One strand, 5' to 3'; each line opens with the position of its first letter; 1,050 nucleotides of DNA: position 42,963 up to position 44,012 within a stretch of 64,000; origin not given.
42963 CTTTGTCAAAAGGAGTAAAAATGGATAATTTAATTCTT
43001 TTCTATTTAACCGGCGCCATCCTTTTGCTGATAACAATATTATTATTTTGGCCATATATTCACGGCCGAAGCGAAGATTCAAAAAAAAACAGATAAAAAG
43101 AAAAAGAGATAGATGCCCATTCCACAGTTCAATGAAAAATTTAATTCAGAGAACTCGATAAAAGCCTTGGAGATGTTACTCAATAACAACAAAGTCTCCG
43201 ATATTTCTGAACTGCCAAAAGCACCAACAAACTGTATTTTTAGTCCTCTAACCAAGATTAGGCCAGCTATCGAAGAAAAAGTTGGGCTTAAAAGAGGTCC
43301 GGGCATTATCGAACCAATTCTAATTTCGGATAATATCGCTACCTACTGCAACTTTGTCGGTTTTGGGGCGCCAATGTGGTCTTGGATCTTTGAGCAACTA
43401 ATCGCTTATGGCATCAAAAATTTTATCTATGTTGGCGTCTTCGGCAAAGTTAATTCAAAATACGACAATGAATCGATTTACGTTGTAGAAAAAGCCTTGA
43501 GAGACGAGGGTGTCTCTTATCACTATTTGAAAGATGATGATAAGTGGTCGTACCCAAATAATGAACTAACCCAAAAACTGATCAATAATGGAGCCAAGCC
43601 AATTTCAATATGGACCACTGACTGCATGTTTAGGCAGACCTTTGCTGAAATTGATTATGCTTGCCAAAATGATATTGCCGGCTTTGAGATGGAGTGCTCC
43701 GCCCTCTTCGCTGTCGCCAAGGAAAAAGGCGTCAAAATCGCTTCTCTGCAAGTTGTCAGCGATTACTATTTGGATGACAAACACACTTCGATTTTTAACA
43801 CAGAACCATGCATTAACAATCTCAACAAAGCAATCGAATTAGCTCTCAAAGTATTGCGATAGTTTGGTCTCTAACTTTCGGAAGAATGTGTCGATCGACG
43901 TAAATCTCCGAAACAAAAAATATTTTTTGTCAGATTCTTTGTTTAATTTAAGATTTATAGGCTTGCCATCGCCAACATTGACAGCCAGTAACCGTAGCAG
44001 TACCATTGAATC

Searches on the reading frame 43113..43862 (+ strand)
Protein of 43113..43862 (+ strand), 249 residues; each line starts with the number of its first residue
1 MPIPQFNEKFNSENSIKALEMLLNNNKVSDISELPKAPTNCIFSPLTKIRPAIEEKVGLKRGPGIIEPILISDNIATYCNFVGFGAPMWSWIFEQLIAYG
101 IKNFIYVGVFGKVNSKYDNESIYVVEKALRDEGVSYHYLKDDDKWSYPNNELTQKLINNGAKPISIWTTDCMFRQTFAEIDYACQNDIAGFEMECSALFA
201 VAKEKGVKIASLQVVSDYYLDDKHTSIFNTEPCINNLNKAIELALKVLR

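Call 3: search_protein_families(library=pfam, proteins=[window:43113-43862:+], max_evalue=0.01)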
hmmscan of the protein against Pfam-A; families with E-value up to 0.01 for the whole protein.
window:43113-43862:+ (249 aa): 1 family
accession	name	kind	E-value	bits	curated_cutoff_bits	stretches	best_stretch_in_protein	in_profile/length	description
PF01048.26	PNP_UDP_1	-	1.2e-13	51.5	25.1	1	85-247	52-231/233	Phosphorylase superfamily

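Call 4: search_protein_families(library=ncbifam, proteins=[window:43113-43862:+], max_evalue=0.01)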
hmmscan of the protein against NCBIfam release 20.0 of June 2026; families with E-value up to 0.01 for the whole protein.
window:43113-43862:+ (249 aa): 8 families
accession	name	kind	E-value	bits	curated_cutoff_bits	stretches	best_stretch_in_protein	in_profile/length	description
NF004489.0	PRK05819.1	subfamily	2.2e-10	40.2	230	1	83-246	64-231/236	DeoD-type purine-nucleoside phosphorylase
NF009914.0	PRK13374.1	subfamily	2.9e-10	40.1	338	1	83-247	64-232/235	DeoD-type purine-nucleoside phosphorylase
TIGR00107.1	deoD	equivalog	6.8e-10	38.8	232.25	1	83-246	60-227/232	purine-nucleoside phosphorylase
NF008383.0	PRK11178.1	equivalog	9.1e-06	25.1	262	1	82-138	67-123/254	uridine phosphorylase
TIGR01718.1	Uridine-psphlse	equivalog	2.6e-05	23.7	280.3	1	82-138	60-116/245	uridine phosphorylase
NF005500.0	PRK07115.1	equivalog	3.3e-05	23.3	264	1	80-220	69-214/261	AMP nucleosidase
TIGR01721.1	AMN-like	hypoth_equivalog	0.00016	20.9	307.2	1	83-220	68-212/269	AMP nucleosidase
NF005522.0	PRK07164.1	equivalog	0.00048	19.7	161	1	155-248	123-215/218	5'-methylthioadenosine/S-adenosylhomocysteine nucleosidase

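Call 55: find_encoding_contigs(protein=window:43113-43862:+, flank=10000, max_places=10)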
Protein window:43113-43862:+ (249 aa): 1 contig read that carries it; 1 place shown.
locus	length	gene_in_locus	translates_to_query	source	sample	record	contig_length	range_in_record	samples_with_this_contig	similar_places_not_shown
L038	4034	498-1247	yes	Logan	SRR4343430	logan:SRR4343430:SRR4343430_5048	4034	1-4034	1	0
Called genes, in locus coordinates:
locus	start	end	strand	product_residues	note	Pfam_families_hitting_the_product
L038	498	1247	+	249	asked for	PF01048:PNP_UDP_1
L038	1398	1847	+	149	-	-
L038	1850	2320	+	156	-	-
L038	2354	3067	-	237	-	PF18912:DZR_2, PF00156:Pribosyltran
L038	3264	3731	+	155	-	PF00011:HSP20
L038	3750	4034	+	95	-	?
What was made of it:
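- Tried and rejected: A third Logan contig starts at the tRNA edge, 42616 (call 55).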
